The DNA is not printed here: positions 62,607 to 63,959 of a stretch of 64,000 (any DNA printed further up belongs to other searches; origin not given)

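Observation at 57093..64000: ACP-dependent acyl-amide tailoring cassette inside a Wzx/Wzy polysaccharide operon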

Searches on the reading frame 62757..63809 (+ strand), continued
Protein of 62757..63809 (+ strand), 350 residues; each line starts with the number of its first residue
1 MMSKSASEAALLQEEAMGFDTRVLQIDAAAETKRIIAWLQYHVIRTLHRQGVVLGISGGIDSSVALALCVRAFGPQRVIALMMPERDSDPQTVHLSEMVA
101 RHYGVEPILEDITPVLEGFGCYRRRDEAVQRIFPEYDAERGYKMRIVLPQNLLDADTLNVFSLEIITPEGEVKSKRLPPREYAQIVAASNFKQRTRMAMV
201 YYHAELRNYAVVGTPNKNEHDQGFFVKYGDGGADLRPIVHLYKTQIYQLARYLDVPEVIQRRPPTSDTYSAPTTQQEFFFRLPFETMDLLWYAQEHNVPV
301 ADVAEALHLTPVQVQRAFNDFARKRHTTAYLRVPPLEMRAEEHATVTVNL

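Call 42: search_protein_families(library=ncbifam, proteins=[L001:11041-12129:+, L002:3999-5210:+, L001:13422-14099:+, L001:14114-16075:+], max_evalue=0.00001)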
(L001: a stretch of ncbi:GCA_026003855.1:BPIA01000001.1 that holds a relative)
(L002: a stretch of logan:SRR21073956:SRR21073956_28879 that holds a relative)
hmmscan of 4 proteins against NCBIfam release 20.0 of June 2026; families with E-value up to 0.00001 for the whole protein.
L001:11041-12129:+ (362 aa): 1 family
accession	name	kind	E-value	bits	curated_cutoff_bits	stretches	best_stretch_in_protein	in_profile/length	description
NF047883.1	UAcmpLyAlTFemX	equivalog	7.1e-08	32.1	500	1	157-302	166-311/337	UDP-N-acetylmuramoylpentapeptide-lysine N(6)-alanyltransferase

L002:3999-5210:+ (403 aa): 7 families
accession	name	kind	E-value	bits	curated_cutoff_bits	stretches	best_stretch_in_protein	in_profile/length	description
TIGR03588.1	PseC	equivalog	7.2e-91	304.9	423.5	1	4-389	2-379/380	UDP-4-amino-4,6-dideoxy-N-acetyl-beta-L-altrosamine transaminase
TIGR04181.1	NHT_00031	hypoth_equivalog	2.2e-89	299.9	420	1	4-370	1-358/359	LegC family aminotransferase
NF008658.2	PRK11658.1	equivalog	1.3e-59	201.7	631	2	142-390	121-377/379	UDP-4-amino-4-deoxy-L-arabinose aminotransferase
NF011936.0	PRK15407.1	equivalog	1.7e-56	191.8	423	3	137-236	156-255/440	lipopolysaccharide biosynthesis protein RfbH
TIGR04427.1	PLP_DesI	equivalog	5.5e-53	180.5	650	2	144-390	140-383/390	dTDP-4-dehydro-6-deoxyglucose aminotransferase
NF008687.0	PRK11706.1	equivalog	1.2e-49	169.1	375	2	142-388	119-372/375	dTDP-4-amino-4,6-dideoxygalactose transaminase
TIGR02379.1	ECA_wecE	subfamily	3.6e-41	141.2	434.85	2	142-388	119-373/376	dTDP-4-amino-4,6-dideoxy-D-glucose transaminase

L001:13422-14099:+ (225 aa): 0 families

L001:14114-16075:+ (653 aa): 17 families
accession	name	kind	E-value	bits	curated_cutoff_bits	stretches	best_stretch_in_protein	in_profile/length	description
TIGR03589.1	PseB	equivalog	6.4e-53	179.8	407.75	1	284-581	4-275/324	UDP-N-acetylglucosamine 4,6-dehydratase (inverting)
TIGR04130.1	FnlA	equivalog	1e-40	139.7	730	1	356-568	56-265/337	UDP-N-acetylglucosamine 4,6-dehydratase/5-epimerase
TIGR03025.1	EPS_sugtrans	subfamily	1.6e-25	90.2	295.55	1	13-263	2-243/445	exopolysaccharide biosynthesis polyprenyl glycosylphosphotransferase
TIGR03023.1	WcaJ_sugtrans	equivalog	9.3e-22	77.9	410.75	1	13-265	2-250/453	undecaprenyl-phosphate glucose phosphotransferase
TIGR01179.1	galE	equivalog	2.9e-13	49.4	262.3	1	286-470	1-180/332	UDP-glucose 4-epimerase GalE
TIGR02622.1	CDP_4_6_dhtase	equivalog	3e-12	46.3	278.45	1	355-431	57-134/352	CDP-glucose 4,6-dehydratase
TIGR03013.1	EpsB_2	subfamily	5.2e-10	39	393.35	1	16-258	9-235/443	TIGR03013 family XrtA/PEP-CTERM system glycosyltransferase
TIGR01181.1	dTDP_gluc_dehyt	equivalog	5.6e-10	38.8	365.1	1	287-428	2-127/321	dTDP-glucose 4,6-dehydratase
TIGR01214.1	rmlD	equivalog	6.7e-08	32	224.05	1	286-468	1-152/285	dTDP-4-dehydrorhamnose reductase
NF007956.0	PRK10675.1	subfamily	2.6e-07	30.1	394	1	286-426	2-124/338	UDP-glucose 4-epimerase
NF007490.0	PRK10084.1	subfamily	2.7e-07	29.9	649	0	359-413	57-111/361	dTDP-glucose 4,6-dehydratase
NF003995.0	PRK05472.2-4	subfamily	3.6e-07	29.9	126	1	144-237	82-171/213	redox-sensing transcriptional repressor Rex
TIGR03022.1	WbaP_sugtrans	subfamily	6.3e-07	29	403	1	14-248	5-229/456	undecaprenyl-phosphate galactose phosphotransferase WbaP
NF007582.0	PRK10217.1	equivalog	1.9e-06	27.2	698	0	361-413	60-112/355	dTDP-glucose 4,6-dehydratase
TIGR04180.1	EDH_00030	hypoth_equivalog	1.9e-06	27.2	475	1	287-428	1-123/297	NAD-dependent 4,6-dehydratase LegB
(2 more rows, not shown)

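Call 43: search_protein_families(library=pfam, proteins=[L001:11041-12129:+], max_evalue=0.001)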
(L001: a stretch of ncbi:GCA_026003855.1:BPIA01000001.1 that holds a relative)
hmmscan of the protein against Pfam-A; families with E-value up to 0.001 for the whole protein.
L001:11041-12129:+ (362 aa): 3 families
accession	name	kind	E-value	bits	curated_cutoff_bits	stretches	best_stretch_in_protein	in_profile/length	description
PF02388.22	FemAB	-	5.2e-17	62.2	24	2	131-229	143-237/406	FemAB family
PF13480.13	Acetyltransf_6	-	2.8e-10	41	22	1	158-289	3-138/143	Acetyltransferase (GNAT) domain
PF04339.18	FemAB_like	-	1.1e-05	25.2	27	1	156-253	177-280/369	Peptidogalycan biosysnthesis/recognition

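Call 59: search_protein_families(library=pfam, alignment_id=A3, max_evalue=0.0001)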
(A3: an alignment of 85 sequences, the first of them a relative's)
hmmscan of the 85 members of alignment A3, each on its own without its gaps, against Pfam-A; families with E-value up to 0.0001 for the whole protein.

A. member 1, L005:5227-5562:+ (111 aa): 2 families
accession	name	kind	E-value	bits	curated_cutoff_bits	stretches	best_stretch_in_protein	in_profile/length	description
PF13522.11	GATase_6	-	1.2e-27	97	27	1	10-92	1-84/130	Glutamine amidotransferase domain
PF13537.11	GATase_7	-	3e-22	79.4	25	1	25-93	1-71/123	Glutamine amidotransferase domain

B. families by the number of members that match (of 85 scanned): 73 families (the first 25 are shown)
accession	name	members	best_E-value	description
PF01757.29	Acyl_transf_3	8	2.3e-30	Acyltransferase domain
PF00975.26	Thioesterase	7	2.3e-24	Thioesterase domain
PF00668.25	Condensation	6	4.4e-102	Condensation domain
PF00550.31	PP-binding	6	9.2e-17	Phosphopantetheine attachment site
PF00132.30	Hexapep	5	7.1e-17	Bacterial transferase hexapeptide (six repeats)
PF14602.12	Hexapep_2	5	1.1e-12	Hexapeptide repeat of succinyl-transferase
PF02719.21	Polysacc_synt_2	4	9.8e-107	Polysaccharide biosynthesis protein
PF01370.27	Epimerase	4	1.8e-68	NAD dependent epimerase/dehydratase family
PF16363.11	GDP_Man_Dehyd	4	3.2e-59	GDP-mannose 4,6 dehydratase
PF00535.33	Glycos_transf_2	4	5.5e-28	Glycosyl transferase family 2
PF01073.25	3Beta_HSD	4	9e-27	3-beta hydroxysteroid dehydrogenase/isomerase family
PF04321.23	RmlD_sub_bind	4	4.7e-19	RmlD substrate binding domain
PF07993.18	NAD_binding_4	4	6e-19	Male sterility protein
PF13641.12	Glyco_tranf_2_3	4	2.1e-17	Glycosyltransferase like family 2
PF04015.17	DUF362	4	1.2e-15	Domain of unknown function (DUF362)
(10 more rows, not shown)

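Call 62: search_solved_structures(query=L001:11041-12129:+, max_evalue=1)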
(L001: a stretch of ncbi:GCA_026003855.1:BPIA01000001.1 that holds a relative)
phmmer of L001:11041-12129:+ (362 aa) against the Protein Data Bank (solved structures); distinct sequences matched with E-value up to 1: 5.
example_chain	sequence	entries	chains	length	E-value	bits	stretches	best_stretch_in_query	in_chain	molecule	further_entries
4ii9_A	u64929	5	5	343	1.6e-07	34.2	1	144-326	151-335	FemX | UDP-N-acetylmuramoylpentapeptide-lysine N(6)-alanyltransferase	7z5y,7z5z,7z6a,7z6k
1xe4_A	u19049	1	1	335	2.4e-07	33.6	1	144-325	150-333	FemX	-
1ne9_A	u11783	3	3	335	2.4e-07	33.6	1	144-325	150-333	FemX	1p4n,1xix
3gkr_A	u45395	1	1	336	2.4e-07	33.6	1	144-325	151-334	FemX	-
1xf8_A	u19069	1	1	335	6.3e-07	32.2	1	144-325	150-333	FemX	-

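Call 83: search_protein_families(library=pfam, proteins=[L032:4371-5543:+, L032:6807-7946:+, L032:11882-14641:+, L078:11125-12633:+, L072:11064-12818:+, L023:11073-11435:+, L033:11012-12265:+, L041:354-1850:+, L018:11456-12679:+, L043:10241-11311:+], max_evalue=0.001)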
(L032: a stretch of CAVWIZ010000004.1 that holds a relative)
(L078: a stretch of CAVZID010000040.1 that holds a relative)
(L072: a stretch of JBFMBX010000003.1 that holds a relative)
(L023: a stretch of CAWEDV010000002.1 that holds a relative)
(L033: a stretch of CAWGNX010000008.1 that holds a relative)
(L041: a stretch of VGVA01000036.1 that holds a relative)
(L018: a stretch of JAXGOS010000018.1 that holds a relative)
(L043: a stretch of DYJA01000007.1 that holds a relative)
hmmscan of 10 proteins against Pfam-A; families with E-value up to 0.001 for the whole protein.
L032:4371-5543:+ (390 aa): 2 families
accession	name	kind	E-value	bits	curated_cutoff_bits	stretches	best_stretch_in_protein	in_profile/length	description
PF13480.13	Acetyltransf_6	-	1.6e-12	48.2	22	1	164-294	3-137/143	Acetyltransferase (GNAT) domain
PF02388.22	FemAB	-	1e-06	28.3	24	0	240-310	307-379/406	FemAB family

L032:6807-7946:+ (379 aa): 3 families
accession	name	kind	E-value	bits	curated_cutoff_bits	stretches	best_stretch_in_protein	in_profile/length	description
PF02388.22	FemAB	-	1.8e-10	40.6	24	1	142-217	148-222/406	FemAB family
PF13480.13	Acetyltransf_6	-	1.7e-09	38.4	22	1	162-292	4-138/143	Acetyltransferase (GNAT) domain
PF04339.18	FemAB_like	-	0.0007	19.3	27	1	162-250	180-274/369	Peptidogalycan biosysnthesis/recognition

L032:11882-14641:+ (919 aa): 5 families
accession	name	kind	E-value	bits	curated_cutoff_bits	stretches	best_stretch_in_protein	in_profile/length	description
PF00501.34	AMP-binding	-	6.8e-91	305.3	29.9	1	57-405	1-384/384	AMP-binding enzyme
PF00975.26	Thioesterase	-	2.6e-26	93.7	26.4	1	655-901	3-222/226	Thioesterase domain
PF00550.31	PP-binding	-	6.3e-14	52.4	20.8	1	568-630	2-66/67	Phosphopantetheine attachment site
PF13193.12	AMP-binding_C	-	2.1e-13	51.4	24.5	1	464-539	1-76/76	AMP-binding enzyme C-terminal domain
PF12697.13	Abhydrolase_6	-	3.3e-07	31.6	26.3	1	656-894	2-212/217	Alpha/beta hydrolase family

L078:11125-12633:+ (502 aa): 1 family
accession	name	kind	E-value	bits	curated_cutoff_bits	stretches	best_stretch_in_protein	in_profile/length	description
PF00149.33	Metallophos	-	2.2e-08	35.2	21.5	0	37-109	3-52/191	Calcineurin-like phosphoesterase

L072:11064-12818:+ (584 aa): 5 families
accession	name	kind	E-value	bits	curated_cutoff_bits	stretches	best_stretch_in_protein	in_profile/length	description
PF01747.23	ATP-sulfurylase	-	8.4e-84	280.7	24.3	1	175-391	2-211/212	ATP-sulfurylase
PF01583.26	APS_kinase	-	2.4e-63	213.2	21.1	1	399-548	1-151/152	Adenylylsulphate kinase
PF14306.12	PUA_2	-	1.7e-48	164.7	27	1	11-166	1-158/159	PUA-like domain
PF01656.29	CbiA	-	3.7e-06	27.3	25.4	1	408-474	7-71/125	CobQ/CobB/MinD/ParA nucleotide binding domain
PF03308.22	MeaB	-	0.00021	20.8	23.1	1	384-434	18-67/273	Methylmalonyl Co-A mutase-associated GTPase MeaB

L023:11073-11435:+ (120 aa): 1 family
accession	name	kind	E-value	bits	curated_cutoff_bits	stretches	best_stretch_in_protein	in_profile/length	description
PF05402.18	PqqD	-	3.1e-14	53.5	23.4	1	49-115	1-67/67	Coenzyme PQQ synthesis protein D (PqqD)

L033:11012-12265:+ (417 aa): 0 families

L041:354-1850:+ (498 aa): 0 families

L018:11456-12679:+ (407 aa): 3 families
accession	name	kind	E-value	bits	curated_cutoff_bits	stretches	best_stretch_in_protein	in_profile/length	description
PF13458.12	Peripla_BP_6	-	5.3e-49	168.2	31.7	1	38-368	1-319/343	Periplasmic binding protein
PF01094.35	ANF_receptor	-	4.4e-22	79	25.4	1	63-376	7-339/353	Receptor family ligand binding region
PF13433.12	Peripla_BP_5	-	2.3e-10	40.6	27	1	59-338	21-296/363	Periplasmic binding protein domain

L043:10241-11311:+ (356 aa): 1 family
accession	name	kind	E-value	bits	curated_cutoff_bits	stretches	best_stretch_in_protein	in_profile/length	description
PF06224.18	AlkZ-like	-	7.9e-67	226.7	25.9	1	26-346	1-329/329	DNA glycosylase AlkZ-like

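Call 87: predict_structure(alignment_id=A1)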
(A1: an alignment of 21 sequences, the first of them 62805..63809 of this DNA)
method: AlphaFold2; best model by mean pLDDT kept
length: 334 residues; sequences in the alignment: 21
mean_pLDDT: 77.6   pTM: 0.81
mean pLDDT of the five models: 77.6, 77.4, 73.7, 72.6, 65.5
residues with pLDDT >= 90: 81; 70-90: 169; 50-70: 52; < 50: 32
segments of 3 or more residues with pLDDT < 50: 214-216, 250-260, 323-334
pLDDT, mean of each block of 10 residues (from residue 1): 77 94 88 90 87 97 90 82 96 89 87 87 78 58 70 83 80 79 88 82 53 56 81 94 72 41 62 84 91 84 71 63 45 35
secondary structure, 60 per line:
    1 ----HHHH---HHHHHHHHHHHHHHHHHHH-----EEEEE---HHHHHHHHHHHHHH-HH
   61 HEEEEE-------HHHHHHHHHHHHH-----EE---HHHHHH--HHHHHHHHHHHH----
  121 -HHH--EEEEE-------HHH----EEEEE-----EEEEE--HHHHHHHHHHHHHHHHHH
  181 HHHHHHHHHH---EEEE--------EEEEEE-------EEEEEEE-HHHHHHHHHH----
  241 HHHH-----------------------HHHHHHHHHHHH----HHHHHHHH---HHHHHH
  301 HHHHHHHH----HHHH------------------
elements in order: H5-8 H12-30 E36-40 H44-57 E62-66 H74-86 H97-102 H105-116 E127-131 E146-150 E156-160 H163-190 E194-197 E206-211 E219-225 H227-236 H241-244 H268-279 H284-291 H295-308 H313-316

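Call 89: fold_search(model_id=the predicted structure, library=pdb)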
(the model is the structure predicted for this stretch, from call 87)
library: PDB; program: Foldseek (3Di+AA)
matches with E <= 10: 1403; with E <= 0.001: 140
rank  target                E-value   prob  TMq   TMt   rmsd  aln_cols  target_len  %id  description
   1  2e18_A                2.1e-12  1.00  0.56  0.71   6.1       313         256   23  Crystal structure of project PH0182 from Pyrococcus horikoshii OT3 (released 2007-04-24)
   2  1xng_A                2.6e-11  1.00  0.57  0.73   6.0       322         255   20  Crystal Structure of NH3-dependent NAD+ synthetase from Helicobacter pylori (released 2005-04-05)
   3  1xng_B                1.9e-10  1.00  0.55  0.69   8.7       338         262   20  Crystal Structure of NH3-dependent NAD+ synthetase from Helicobacter pylori (released 2005-04-05)
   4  3p52_B                3.5e-10  1.00  0.52  0.75   7.5       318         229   22  NH3-dependent NAD synthetase from Campylobacter jejuni subsp. jejuni NCTC 11168 in complex with the nitrate ion (released 2010-10-27)
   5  1xnh                  3.7e-10  1.00  0.56  0.73   6.3       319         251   20  Crystal Structure of NH3-dependent NAD+ synthetase from Helicobacter pylori (released 2005-04-05)
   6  3fiu_A                5.2e-10  1.00  0.52  0.71   6.1       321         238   20  Structure of NMN synthetase from Francisella tularensis (released 2009-03-03)
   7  3p52_A                1.3e-09  1.00  0.52  0.75   6.1       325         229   21  NH3-dependent NAD synthetase from Campylobacter jejuni subsp. jejuni NCTC 11168 in complex with the nitrate ion (released 2010-10-27)
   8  4f4h_A                2.5e-09  1.00  0.45  0.28  16.1       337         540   20  Crystal structure of a Glutamine dependent NAD+ synthetase from Burkholderia thailandensis (released 2012-08-08)
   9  5kha_B                3.1e-09  1.00  0.40  0.27  15.7       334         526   21  Structure of glutamine-dependent NAD+ synthetase from Acinetobacter baumannii in complex with adenosine diphosphate (A (released 2016-07-27)
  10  4f4h_B                4.1e-09  1.00  0.44  0.28  16.4       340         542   20  Crystal structure of a Glutamine dependent NAD+ synthetase from Burkholderia thailandensis (released 2012-08-08)
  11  5kha_A                6.6e-09  1.00  0.42  0.27  15.5       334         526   21  Structure of glutamine-dependent NAD+ synthetase from Acinetobacter baumannii in complex with adenosine diphosphate (A (released 2016-07-27)
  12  1nsy_A                1.5e-08  1.00  0.51  0.62   8.6       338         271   22  CRYSTAL STRUCTURE OF NH3-DEPENDENT NAD+ SYNTHETASE FROM BACILLUS SUBTILIS (released 1997-07-23)
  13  4q16_A                2.9e-08  1.00  0.50  0.61   8.2       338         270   22  Structure of NAD+ Synthetase from Deinococcus radiodurans (released 2015-04-15)
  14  3q4g_A                3.6e-08  1.00  0.53  0.65   6.7       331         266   18  Structure of NAD synthetase from Vibrio cholerae (released 2011-01-26)
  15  2pzb_A                4.0e-08  1.00  0.44  0.57   9.6       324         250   20  NAD+ Synthetase from Bacillus anthracis (released 2007-07-31)
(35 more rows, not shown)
